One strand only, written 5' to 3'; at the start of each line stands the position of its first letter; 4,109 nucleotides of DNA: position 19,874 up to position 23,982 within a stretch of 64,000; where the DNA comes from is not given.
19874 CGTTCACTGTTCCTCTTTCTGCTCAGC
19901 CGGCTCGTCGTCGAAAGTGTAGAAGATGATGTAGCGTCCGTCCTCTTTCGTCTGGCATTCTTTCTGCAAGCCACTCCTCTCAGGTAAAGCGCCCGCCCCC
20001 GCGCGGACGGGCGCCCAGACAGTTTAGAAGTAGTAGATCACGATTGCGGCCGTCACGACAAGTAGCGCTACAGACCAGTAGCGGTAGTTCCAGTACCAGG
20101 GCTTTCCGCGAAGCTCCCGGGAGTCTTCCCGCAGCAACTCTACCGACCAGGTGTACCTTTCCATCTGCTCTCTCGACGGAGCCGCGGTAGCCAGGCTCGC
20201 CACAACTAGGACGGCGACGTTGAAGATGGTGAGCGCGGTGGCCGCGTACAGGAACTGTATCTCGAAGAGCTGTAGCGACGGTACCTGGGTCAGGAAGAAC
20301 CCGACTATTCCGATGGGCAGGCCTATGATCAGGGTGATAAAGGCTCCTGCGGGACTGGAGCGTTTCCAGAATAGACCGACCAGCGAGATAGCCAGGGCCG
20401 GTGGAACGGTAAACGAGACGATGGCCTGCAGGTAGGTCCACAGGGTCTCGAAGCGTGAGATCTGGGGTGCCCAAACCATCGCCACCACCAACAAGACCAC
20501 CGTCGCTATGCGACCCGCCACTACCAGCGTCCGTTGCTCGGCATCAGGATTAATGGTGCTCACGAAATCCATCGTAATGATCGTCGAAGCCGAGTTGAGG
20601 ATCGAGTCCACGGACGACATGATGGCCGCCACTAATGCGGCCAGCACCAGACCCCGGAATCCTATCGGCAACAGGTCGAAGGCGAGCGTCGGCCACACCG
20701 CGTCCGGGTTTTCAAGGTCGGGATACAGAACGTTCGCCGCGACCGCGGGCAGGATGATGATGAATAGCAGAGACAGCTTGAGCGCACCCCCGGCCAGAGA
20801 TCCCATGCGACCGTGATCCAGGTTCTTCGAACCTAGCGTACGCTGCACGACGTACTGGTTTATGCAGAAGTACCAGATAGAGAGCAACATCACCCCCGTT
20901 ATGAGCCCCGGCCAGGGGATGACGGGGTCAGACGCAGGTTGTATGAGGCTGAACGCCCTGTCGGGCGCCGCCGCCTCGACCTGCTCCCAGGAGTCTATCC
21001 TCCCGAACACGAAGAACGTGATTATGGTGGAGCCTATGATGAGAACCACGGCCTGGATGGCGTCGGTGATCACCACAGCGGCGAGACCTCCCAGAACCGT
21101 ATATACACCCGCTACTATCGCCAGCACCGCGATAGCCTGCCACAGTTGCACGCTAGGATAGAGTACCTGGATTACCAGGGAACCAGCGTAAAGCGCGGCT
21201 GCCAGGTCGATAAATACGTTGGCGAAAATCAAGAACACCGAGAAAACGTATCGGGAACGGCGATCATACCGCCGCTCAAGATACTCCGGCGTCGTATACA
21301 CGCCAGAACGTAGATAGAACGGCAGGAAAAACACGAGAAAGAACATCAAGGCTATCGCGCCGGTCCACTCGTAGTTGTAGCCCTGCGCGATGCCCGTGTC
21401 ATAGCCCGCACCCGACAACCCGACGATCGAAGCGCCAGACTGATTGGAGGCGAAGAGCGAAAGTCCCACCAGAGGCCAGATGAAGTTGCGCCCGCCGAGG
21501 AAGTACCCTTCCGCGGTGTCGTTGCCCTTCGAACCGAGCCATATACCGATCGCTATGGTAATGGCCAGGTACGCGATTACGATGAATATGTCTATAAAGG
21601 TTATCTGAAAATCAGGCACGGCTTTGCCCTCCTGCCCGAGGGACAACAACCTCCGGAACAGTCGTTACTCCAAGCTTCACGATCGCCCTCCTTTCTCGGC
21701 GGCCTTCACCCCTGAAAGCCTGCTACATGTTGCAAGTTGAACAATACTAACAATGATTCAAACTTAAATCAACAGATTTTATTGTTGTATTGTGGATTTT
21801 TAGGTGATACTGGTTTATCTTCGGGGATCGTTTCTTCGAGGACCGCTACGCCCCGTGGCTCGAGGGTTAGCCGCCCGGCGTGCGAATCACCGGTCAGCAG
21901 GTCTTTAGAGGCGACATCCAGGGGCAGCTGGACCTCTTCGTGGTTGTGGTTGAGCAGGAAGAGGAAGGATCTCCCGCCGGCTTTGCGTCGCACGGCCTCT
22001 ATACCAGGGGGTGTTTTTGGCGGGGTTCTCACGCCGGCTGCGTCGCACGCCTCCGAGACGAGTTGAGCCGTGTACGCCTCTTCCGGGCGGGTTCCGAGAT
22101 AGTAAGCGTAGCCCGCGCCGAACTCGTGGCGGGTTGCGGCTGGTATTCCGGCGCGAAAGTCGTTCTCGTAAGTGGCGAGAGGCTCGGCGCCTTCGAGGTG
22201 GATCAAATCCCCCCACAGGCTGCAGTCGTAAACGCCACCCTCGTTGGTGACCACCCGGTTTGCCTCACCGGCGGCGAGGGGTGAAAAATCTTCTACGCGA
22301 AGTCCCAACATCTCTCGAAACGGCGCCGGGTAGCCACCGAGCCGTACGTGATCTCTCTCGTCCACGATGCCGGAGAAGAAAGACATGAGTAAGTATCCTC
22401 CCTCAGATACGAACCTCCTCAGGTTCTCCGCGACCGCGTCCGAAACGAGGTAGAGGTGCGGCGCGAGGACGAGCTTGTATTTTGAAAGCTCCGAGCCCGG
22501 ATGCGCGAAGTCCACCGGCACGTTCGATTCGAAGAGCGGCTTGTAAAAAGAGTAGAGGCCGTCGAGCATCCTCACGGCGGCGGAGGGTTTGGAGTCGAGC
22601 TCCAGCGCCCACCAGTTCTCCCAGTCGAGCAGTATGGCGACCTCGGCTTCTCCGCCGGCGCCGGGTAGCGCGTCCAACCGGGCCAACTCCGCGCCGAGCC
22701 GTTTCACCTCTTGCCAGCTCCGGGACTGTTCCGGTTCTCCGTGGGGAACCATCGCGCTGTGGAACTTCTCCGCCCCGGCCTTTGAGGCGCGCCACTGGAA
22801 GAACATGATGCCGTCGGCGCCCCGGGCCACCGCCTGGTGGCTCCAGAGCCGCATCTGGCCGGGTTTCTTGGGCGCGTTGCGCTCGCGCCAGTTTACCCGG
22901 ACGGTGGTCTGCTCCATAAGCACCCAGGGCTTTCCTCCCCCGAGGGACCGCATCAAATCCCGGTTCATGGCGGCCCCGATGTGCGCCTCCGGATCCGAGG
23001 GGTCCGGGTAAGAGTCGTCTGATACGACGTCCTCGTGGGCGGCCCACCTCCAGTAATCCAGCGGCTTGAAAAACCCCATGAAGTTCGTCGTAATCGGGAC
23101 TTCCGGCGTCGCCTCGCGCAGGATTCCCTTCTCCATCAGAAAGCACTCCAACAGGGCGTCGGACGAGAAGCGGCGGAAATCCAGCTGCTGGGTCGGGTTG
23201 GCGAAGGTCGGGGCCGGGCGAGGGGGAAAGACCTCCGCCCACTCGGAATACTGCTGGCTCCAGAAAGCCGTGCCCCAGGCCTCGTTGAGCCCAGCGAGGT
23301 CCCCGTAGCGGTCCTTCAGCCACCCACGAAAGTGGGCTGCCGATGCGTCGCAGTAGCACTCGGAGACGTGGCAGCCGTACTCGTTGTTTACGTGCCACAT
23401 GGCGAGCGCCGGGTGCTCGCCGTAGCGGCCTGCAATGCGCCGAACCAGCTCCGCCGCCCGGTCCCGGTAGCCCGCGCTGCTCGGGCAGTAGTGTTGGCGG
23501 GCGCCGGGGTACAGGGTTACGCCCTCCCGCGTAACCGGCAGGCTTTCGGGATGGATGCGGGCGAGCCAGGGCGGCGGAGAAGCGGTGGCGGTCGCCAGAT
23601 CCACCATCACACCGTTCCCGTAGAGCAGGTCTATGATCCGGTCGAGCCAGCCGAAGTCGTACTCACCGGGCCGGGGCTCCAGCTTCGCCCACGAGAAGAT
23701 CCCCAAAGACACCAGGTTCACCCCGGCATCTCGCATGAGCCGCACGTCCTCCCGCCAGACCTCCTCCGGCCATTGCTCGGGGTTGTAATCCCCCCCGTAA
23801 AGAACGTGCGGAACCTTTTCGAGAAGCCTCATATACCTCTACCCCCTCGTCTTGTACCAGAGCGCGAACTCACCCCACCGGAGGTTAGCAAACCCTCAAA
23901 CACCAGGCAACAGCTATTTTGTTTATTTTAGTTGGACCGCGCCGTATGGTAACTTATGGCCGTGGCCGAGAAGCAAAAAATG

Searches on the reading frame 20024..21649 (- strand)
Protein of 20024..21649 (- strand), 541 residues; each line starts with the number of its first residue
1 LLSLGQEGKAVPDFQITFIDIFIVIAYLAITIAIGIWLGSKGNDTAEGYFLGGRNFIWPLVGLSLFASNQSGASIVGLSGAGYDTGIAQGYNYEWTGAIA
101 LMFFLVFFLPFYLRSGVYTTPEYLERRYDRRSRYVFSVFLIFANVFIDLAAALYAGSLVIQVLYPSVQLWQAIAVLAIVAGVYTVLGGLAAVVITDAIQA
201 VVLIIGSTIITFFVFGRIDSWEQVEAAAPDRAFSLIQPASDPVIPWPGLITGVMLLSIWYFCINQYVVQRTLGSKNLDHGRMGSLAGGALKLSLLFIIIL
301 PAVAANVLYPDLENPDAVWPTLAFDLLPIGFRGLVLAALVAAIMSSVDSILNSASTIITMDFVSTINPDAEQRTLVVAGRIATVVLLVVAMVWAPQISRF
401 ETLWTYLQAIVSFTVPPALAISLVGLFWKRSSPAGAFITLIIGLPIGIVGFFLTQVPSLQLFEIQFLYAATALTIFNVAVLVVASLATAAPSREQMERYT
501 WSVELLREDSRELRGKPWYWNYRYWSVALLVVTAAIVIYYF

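Call 44: search_protein_families(library=pfam, proteins=[window:20024-21649:-], max_evalue=0.00001)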
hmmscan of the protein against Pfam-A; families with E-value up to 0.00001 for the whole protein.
window:20024-21649:- (541 aa): 1 family
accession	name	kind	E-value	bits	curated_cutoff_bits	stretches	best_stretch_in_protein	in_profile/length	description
PF00474.23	SSF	-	1.3e-71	242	22.8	1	49-443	1-406/406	Sodium:solute symporter family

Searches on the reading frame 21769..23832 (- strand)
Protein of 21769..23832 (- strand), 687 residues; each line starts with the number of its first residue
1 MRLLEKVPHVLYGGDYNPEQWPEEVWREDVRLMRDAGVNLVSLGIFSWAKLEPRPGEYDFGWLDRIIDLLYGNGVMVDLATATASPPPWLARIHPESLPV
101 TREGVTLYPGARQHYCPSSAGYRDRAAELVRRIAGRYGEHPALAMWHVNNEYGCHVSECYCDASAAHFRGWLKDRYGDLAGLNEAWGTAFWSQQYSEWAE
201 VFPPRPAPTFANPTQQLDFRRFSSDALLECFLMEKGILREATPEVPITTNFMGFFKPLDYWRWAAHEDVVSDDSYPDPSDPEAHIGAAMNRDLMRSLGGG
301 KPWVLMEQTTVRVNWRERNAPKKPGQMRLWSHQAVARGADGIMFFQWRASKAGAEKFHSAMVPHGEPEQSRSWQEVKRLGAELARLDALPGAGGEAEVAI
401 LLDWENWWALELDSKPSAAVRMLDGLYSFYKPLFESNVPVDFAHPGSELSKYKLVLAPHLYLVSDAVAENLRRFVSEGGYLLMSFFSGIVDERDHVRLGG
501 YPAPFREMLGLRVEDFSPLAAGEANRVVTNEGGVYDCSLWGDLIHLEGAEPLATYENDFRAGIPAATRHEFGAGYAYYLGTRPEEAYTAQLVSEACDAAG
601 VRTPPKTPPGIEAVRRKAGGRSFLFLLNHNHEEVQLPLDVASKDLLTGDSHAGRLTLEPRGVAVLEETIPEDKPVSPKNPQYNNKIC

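Call 44: search_protein_families(library=pfam, proteins=[window:21769-23832:-], max_evalue=0.00001)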
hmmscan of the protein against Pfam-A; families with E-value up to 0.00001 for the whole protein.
window:21769-23832:- (687 aa): 3 families
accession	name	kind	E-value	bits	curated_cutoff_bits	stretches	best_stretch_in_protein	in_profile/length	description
PF02449.21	Glyco_hydro_42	-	1e-160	535.7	21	1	15-385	1-375/376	Beta-galactosidase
PF08532.16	Glyco_hydro_42M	-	2.8e-64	216.9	25.8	1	396-601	1-206/207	Beta-galactosidase trimerisation domain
PF08533.16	Glyco_hydro_42C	-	5.9e-14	52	21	1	610-667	1-58/58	Beta-galactosidase C-terminal domain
